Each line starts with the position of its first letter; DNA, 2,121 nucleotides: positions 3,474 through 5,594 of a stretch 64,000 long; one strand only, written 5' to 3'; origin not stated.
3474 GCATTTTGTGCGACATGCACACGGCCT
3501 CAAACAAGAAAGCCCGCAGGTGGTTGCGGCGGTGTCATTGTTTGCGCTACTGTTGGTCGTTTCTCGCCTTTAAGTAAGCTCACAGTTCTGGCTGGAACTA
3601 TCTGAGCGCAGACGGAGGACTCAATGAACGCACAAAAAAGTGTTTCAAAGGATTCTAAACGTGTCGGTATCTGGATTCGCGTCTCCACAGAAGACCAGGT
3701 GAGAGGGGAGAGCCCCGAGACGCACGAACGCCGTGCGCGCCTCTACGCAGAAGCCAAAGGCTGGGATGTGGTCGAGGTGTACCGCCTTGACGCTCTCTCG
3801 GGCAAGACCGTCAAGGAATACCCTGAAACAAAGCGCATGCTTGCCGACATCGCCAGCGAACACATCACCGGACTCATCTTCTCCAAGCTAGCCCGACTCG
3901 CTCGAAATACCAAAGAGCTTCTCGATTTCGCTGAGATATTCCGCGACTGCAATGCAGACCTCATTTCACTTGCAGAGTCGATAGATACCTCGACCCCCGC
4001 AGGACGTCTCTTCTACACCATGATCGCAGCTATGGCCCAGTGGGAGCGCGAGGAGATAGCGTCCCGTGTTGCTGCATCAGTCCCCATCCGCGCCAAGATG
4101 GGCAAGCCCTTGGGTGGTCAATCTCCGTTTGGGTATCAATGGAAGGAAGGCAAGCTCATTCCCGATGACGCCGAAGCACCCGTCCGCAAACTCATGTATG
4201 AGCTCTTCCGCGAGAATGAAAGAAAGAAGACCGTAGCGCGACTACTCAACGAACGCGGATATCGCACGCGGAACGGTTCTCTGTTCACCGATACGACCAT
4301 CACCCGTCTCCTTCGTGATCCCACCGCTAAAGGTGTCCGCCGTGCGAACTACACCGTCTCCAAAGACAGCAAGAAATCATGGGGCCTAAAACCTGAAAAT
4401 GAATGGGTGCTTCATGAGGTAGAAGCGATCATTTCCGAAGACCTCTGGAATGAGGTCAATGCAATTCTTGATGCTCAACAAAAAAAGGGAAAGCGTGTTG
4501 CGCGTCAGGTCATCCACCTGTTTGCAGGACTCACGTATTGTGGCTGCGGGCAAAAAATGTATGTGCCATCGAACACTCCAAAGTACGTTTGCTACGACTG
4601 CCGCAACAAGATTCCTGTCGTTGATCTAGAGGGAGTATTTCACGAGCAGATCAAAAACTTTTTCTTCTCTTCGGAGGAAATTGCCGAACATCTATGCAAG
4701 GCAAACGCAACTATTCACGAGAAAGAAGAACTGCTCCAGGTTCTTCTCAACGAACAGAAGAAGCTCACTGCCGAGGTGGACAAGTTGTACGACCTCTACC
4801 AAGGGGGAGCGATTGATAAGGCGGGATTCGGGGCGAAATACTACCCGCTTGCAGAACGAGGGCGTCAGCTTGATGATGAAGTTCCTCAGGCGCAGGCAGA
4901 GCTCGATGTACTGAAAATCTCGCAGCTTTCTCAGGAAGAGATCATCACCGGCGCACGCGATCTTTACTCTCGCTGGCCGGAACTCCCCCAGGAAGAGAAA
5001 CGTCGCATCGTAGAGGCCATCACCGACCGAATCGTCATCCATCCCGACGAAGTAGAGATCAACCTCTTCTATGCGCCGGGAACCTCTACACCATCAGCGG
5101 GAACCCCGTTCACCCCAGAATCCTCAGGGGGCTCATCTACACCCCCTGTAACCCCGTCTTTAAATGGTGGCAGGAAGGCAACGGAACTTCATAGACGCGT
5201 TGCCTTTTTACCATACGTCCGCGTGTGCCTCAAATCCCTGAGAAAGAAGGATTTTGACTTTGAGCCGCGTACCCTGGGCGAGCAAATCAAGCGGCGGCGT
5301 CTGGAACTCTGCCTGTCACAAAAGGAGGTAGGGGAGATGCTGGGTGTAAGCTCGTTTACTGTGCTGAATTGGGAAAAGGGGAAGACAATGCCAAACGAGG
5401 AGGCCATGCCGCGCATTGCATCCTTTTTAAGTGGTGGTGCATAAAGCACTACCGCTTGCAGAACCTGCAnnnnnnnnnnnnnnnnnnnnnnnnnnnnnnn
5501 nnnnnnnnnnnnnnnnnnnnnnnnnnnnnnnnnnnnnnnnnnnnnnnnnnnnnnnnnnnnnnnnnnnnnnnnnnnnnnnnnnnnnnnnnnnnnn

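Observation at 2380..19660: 17-kb GC-rich integrative element packed with secreted effectors in an AT-rich small genome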

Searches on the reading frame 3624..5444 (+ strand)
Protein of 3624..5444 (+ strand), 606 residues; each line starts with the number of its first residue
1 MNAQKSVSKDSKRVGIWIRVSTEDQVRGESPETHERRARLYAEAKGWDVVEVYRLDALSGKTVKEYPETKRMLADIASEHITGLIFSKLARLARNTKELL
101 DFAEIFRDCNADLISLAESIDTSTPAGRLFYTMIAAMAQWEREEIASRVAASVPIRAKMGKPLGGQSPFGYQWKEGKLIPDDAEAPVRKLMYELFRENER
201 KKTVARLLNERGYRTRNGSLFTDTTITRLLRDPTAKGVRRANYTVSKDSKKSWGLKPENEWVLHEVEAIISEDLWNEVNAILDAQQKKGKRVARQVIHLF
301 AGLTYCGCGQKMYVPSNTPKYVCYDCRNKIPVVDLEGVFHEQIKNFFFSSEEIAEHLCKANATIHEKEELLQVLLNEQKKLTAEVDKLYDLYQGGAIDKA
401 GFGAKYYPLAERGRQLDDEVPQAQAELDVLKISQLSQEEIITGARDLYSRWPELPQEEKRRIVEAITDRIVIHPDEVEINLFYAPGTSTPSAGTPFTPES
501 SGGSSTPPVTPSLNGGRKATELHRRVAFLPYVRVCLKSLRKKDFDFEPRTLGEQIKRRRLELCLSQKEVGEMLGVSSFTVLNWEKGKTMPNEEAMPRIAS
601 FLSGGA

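Call 5: search_protein_families(library=pfam, proteins=[window:3624-5444:+], max_evalue=0.01)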
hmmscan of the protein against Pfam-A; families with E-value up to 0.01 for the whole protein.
window:3624-5444:+ (606 aa): 6 families
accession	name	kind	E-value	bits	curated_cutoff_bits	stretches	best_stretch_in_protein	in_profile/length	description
PF00239.26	Resolvase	-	1.5e-30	106.6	23.3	1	16-161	3-144/145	Resolvase, N terminal domain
PF07508.19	Recombinase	-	2.2e-17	63.6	21.1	1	183-283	2-100/102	Recombinase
PF01381.28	HTH_3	-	1.1e-07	32.3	23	1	555-602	1-48/55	Helix-turn-helix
PF13560.12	HTH_31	-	2.7e-06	28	27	1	551-602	2-54/64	Helix-turn-helix domain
PF12844.13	HTH_19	-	9.1e-05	22.7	30.2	1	552-601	1-50/64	Helix-turn-helix domain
PF13408.12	Zn_ribbon_recom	-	0.0005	20.8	25.3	1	299-329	1-32/58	Recombinase zinc beta ribbon domain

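Call 12: find_homologous_proteins(query=window:3624-5444:+)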
Query window:3624-5444:+ (606 aa): 5725 proteins with E <= 0.001 among 8000 candidates; the best 120 are listed.
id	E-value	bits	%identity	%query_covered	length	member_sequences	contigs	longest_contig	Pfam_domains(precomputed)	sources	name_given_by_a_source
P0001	0.0e+0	1376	100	100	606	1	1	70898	PF07508.20,PF00239.27,PF01381.29,PF13560.13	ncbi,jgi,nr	ncbi:MAG: recombinase family protein [Candidatus Pacebacteria bacterium]|jgi:site-specific DNA recom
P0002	0.0e+0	1176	87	98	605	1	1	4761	PF12844.14,PF07508.20,PF00239.27,PF01381.29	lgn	-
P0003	0.0e+0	1158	85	100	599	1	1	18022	PF07508.20,PF00239.27,PF01381.29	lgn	-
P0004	0.0e+0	1146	84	100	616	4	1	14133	PF07508.20,PF00239.27,PF01381.29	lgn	-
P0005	0.0e+0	1021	75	98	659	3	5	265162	PF12844.14,PF07508.20,PF00239.27,PF13518.13,PF01381.29,PF13560.13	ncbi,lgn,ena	ncbi:MAG: recombinase family protein [Patescibacteria group bacterium]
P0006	0.0e+0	1020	85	87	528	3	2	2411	PF07508.20,PF00239.27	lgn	-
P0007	0.0e+0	1017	75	99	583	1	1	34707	PF07508.20,PF00239.27,PF01381.29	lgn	-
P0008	0.0e+0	1010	87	86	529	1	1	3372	PF07508.20,PF00239.27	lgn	-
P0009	1.4e-290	983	82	88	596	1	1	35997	PF07508.20,PF00239.27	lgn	-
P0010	1.5e-285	966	84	82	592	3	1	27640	PF07508.20,PF00239.27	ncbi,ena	ncbi:MAG: recombinase family protein [Gallionellaceae bacterium]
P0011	3.5e-284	962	82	85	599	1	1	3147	PF07508.20,PF00239.27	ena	-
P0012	7.3e-284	961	72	98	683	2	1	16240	PF12844.14,PF07508.20,PF00239.27,PF01381.29,PF08281.19,PF13560.13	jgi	jgi:site-specific DNA recombinase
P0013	4.0e-283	958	83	84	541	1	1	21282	PF07508.20,PF00239.27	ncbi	-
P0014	1.0e-282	957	72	98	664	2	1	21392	PF12844.14,PF07508.20,PF00239.27,PF01381.29,PF13560.13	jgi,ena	-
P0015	5.7e-279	945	85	79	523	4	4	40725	PF07508.20,PF00239.27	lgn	-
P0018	1.0e-276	937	77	87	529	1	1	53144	PF07508.20,PF00239.27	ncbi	-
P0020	6.9e-275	931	70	98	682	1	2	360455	PF12844.14,PF07508.20,PF00239.27,PF01381.29,PF13560.13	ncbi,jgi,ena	-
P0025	4.8e-273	925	69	98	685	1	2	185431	PF12844.14,PF07508.20,PF00239.27,PF01381.29,PF13560.13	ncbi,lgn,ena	-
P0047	2.1e-254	864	73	87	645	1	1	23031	PF07508.20,PF00239.27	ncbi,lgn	-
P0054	4.0e-253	859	74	86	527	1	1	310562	PF07508.20,PF00239.27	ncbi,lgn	-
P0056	1.6e-252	857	64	99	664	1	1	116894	PF12844.14,PF07508.20,PF00239.27,PF01381.29,PF13560.13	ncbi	-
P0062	1.0e-250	851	74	84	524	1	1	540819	PF07508.20,PF00239.27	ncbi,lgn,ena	-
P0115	2.8e-241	820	63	98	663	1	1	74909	PF12844.14,PF07508.20,PF00239.27,PF13413.13,PF01381.29,PF13560.13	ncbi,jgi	jgi:site-specific DNA recombinase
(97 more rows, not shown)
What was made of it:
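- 3624..5444 (+): Large serine recombinase (606 aa) with a C-terminal XRE-type HTH (residues 555-602). This is the integration/excision enzyme. 5725 relatives, with the best 120 hits at 63-87% identity (call 12).
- The recombinase has 5725 relatives; the best 120 hits are 63-87% identical (call 12).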

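Call 14: find_encoding_contigs(protein=P0001, flank=10000, max_places=3)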
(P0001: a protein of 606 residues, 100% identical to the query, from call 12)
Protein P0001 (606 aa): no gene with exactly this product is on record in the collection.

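Call 15: find_encoding_contigs(protein=P0005, flank=10000, max_places=5)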
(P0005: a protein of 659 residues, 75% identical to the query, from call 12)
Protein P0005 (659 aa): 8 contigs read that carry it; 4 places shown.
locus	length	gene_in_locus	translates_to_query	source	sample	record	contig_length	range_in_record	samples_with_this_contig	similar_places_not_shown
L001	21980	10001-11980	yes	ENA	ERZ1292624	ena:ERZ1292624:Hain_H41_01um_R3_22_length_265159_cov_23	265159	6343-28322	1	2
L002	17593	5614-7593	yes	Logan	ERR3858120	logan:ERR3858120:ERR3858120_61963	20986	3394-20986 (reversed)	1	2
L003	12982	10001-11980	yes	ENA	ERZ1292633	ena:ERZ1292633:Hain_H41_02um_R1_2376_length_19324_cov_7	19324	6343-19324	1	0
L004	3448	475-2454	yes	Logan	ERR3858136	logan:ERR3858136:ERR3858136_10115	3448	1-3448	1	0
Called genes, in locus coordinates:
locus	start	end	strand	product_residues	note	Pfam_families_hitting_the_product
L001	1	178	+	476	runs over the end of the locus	-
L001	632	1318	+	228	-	-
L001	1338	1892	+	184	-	PF00293:NUDIX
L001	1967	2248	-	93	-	-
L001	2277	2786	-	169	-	PF13505:OMP_b-brl, PF01389:OmpA_membrane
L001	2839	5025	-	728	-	-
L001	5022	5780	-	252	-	-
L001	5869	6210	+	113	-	PF13560:HTH_31 (weak), PF01381:HTH_3 (faint)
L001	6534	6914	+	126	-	PF01381:HTH_3 (faint)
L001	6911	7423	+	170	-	-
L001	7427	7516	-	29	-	-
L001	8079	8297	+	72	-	-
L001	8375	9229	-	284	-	PF01223:Endonuclease_NS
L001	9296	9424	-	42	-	-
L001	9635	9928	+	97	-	-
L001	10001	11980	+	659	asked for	PF00239:Resolvase, PF13560:HTH_31 (faint), PF13518:HTH_28 (faint), PF07508:Recombinase, PF01381:HTH_3 (weak), PF12844:HTH_19 (faint)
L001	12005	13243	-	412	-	-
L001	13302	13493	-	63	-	-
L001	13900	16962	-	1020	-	PF26449:DUF8128 (faint), PF02534:T4SS-DNA_transf (faint), PF01935:DUF87 (weak), PF10412:TrwB_AAD_bind (weak), PF12696:TraG-D_C (faint)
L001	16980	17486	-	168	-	-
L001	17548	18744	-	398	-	PF01935:DUF87 (weak), PF10412:TrwB_AAD_bind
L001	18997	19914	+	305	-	PF08401:ArdcN, PF18818:MPTase-PolyVal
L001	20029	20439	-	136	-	PF00293:NUDIX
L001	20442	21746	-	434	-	PF00432:Prenyltrans (faint), PF13243:SQHop_cyclase_C (faint), PF13249:SQHop_cyclase_N (faint)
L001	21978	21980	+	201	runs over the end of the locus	PF04002:RadC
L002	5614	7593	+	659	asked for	PF00239:Resolvase, PF13560:HTH_31 (faint), PF13518:HTH_28 (faint), PF07508:Recombinase, PF01381:HTH_3 (weak), PF12844:HTH_19 (faint)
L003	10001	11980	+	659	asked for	PF00239:Resolvase, PF13560:HTH_31 (faint), PF13518:HTH_28 (faint), PF07508:Recombinase, PF01381:HTH_3 (weak), PF12844:HTH_19 (faint)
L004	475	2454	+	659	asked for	PF00239:Resolvase, PF13560:HTH_31 (faint), PF13518:HTH_28 (faint), PF07508:Recombinase, PF01381:HTH_3 (weak), PF12844:HTH_19 (faint)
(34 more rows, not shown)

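Call 22: list_cluster_members(proteins=[P0005, P0020, P0025, P0056, P0115, P0013, P0018, P0054, P0062, P0047])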
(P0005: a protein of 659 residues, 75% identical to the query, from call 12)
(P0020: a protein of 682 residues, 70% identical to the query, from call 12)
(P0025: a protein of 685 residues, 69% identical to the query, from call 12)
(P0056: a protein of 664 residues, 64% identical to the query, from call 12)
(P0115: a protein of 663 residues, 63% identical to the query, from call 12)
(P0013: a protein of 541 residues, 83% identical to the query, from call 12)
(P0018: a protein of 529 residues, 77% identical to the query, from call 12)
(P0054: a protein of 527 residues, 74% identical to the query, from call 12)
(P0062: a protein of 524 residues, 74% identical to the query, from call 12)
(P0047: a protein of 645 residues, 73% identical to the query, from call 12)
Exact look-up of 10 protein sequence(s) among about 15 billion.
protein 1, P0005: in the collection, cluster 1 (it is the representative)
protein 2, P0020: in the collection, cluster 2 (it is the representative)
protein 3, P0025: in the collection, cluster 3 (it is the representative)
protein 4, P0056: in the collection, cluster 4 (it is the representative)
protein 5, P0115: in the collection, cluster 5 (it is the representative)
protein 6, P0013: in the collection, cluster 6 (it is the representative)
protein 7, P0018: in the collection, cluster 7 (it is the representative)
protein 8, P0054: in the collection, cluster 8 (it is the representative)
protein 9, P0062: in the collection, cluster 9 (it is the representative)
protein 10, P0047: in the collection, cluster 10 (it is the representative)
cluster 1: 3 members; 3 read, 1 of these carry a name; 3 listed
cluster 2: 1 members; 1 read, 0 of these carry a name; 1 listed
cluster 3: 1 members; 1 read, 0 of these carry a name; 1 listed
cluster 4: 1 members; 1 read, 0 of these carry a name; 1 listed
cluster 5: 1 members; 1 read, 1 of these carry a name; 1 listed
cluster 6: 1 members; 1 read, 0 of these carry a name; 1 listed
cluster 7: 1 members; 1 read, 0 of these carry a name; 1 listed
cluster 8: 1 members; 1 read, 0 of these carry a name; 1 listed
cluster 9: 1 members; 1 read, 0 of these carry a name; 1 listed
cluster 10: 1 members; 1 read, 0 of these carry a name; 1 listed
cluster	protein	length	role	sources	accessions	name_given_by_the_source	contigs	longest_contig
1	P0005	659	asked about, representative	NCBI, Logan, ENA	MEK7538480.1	MAG: recombinase family protein [Patescibacteria group bacterium]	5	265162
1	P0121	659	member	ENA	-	-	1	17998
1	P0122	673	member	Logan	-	-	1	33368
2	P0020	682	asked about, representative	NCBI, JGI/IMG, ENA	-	-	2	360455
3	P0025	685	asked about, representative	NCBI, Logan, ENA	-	-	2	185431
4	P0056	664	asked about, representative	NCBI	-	-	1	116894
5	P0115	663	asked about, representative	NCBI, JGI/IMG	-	site-specific DNA recombinase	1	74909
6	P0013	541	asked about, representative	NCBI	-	-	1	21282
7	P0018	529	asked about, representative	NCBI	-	-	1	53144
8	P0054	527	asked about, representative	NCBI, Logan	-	-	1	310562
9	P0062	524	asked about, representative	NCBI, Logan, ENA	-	-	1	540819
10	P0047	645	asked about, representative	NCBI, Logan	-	-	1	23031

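Call 24: find_related_loci(query=window:3624-5444:+, collection=genome_contigs, flank=10000)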
Query window:3624-5444:+ (606 aa) in genome_contigs; peptide patterns used: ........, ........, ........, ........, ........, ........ (x = any residue, [..] = any of these).
408 stretches matched a pattern; 359 encode a relative of the query (tblastn E <= 1e-3); the best 80 are kept; 80 distinct loci.
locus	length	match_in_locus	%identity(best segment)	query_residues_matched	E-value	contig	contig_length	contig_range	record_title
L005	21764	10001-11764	78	10-602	0e+0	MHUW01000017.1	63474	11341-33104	MAG: Candidatus Yonathbacteria bacterium RIFCSPLOWO2_01_FULL_47_33b rifcsplowo2_01_scaffold_385, whole genome shotgun se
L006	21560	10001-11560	86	7-527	0e+0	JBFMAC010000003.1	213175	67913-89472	MAG: Pseudomonadota bacterium isolate MAG128 MAG128_3, whole genome shotgun sequence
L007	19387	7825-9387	83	1-523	0e+0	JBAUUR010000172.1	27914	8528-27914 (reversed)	MAG: Gallionellaceae bacterium isolate MFD05931_ilm_asm_bin2 k127_289858, whole genome shotgun sequence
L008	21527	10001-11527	80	10-523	0e+0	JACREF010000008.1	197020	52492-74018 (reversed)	MAG: Gammaproteobacteria bacterium isolate NC_groundwater_1692_Pr3_B-0.1um_59_58 SR-2_scaffold_141_524385, whole genome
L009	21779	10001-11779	69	8-602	0e+0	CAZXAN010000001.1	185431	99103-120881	MAG TPA_asm: uncultured Candidatus Saccharibacteria bacterium isolate ERP113451_co1_173 genome assembly, contig: NODE_24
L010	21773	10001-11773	66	6-602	0e+0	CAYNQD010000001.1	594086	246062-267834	MAG TPA_asm: uncultured Candidatus Saccharibacteria bacterium isolate SRP344714_co2_382 genome assembly, contig: NODE_6_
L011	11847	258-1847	74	9-540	0e+0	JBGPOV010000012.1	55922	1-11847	MAG: Gammaproteobacteria bacterium isolate OBJ2_061818_050_3 k141_3626324_length_55922_cov_18.5756, whole genome shotgun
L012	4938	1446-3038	73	8-541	0e+0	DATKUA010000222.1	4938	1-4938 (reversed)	MAG TPA_asm: Acidobacteriota bacterium isolate SMAG_U14095 k141_1399896, whole genome shotgun sequence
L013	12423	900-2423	75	8-516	0e+0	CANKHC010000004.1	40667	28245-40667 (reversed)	MAG: Candidatus Marinimicrobia bacterium isolate RH-27jun17-372 genome assembly, contig: RH-27jun17-C2362, whole genome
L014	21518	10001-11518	74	11-517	0e+0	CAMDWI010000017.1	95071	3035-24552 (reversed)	MAG: Klebsiella pneumoniae isolate MH-09jul19-253 genome assembly, contig: MH-09jul19-C393, whole genome shotgun sequenc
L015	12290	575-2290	63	11-602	0e+0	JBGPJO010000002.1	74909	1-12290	MAG: Candidatus Paceibacteria bacterium isolate OBJ_0618_7090110_307 k141_5804735_length_74909_cov_16.0067, whole genome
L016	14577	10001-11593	71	10-541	0e+0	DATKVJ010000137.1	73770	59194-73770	MAG TPA_asm: Rhodocyclaceae bacterium isolate SMAG_U14130 k141_3455336, whole genome shotgun sequence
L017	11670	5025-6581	70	11-534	0e+0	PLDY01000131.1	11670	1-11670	MAG: Vulcanimicrobiota bacterium isolate palsa_1495 73.20111000_P1M.33_contig_2683, whole genome shotgun sequence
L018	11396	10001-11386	77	11-472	0e+0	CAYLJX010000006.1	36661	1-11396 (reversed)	MAG TPA_asm: uncultured Bdellovibrionales bacterium isolate SRP342105_co1_463 genome assembly, contig: NODE_1432_length_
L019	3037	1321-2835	68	1-511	0e+0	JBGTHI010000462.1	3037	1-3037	MAG: Myxococcaceae bacterium isolate JTS-RE235 k141_1299676, whole genome shotgun sequence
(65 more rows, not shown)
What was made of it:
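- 3624..5444 (+): 359 relatives in species-representative genomes (call 24).
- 359 relatives occur in species-representative genomes across Patescibacteria, Pseudomonadota, Acidobacteriota, Bacteroidota, Planctomycetia, Armatimonadota, Dehalococcoidia, Desulforudis and others (call 24).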

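Call 26: find_encoding_contigs(protein=P0003, flank=10000, max_places=3)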
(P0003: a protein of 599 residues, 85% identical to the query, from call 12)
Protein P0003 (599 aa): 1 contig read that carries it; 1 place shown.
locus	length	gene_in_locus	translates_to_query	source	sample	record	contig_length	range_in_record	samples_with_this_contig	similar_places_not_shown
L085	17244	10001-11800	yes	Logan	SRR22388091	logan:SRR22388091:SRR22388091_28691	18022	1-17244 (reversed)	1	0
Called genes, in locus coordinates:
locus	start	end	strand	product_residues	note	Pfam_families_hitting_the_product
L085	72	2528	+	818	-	PF02810:SEC-C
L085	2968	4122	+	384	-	-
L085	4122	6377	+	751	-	PF14457:Prok-E2_A, PF00899:ThiF, PF14464:Prok-JAB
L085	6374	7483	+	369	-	PF01734:Patatin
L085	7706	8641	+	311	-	-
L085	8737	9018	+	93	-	PF00216:Bac_DNA_binding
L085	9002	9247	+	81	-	-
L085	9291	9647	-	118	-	PF02452:PemK_toxin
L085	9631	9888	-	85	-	PF01402:RHH_1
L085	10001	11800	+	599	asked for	PF00239:Resolvase, PF07508:Recombinase, PF01381:HTH_3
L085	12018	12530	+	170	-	PF08668:HDOD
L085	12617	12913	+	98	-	-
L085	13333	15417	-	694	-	PF00072:Response_reg, PF00989:PAS, PF08448:PAS_4, PF13188:PAS_8 (faint), PF13426:PAS_9, PF08447:PAS_3, PF00990:GGDEF, PF00563:EAL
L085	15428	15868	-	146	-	PF00072:Response_reg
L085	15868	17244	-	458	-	?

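Call 27: find_encoding_contigs(protein=P0004, flank=10000, max_places=3)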
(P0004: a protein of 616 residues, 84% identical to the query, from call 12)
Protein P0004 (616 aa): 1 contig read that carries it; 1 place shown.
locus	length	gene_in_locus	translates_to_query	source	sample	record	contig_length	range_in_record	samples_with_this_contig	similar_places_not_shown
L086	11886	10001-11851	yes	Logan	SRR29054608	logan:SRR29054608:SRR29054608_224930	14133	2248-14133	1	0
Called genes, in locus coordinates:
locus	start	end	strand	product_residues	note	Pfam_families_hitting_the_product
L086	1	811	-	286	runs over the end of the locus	PF02086:MethyltransfD12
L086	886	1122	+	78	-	PF13560:HTH_31, PF12844:HTH_19, PF01381:HTH_3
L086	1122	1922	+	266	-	-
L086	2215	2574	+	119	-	-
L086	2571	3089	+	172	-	-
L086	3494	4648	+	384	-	-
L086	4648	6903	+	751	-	PF14457:Prok-E2_A, PF00899:ThiF, PF14464:Prok-JAB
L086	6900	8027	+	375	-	PF01734:Patatin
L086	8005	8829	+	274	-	-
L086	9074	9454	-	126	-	PF13560:HTH_31, PF01381:HTH_3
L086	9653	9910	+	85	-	-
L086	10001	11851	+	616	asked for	PF00239:Resolvase, PF07508:Recombinase, PF01381:HTH_3 (weak)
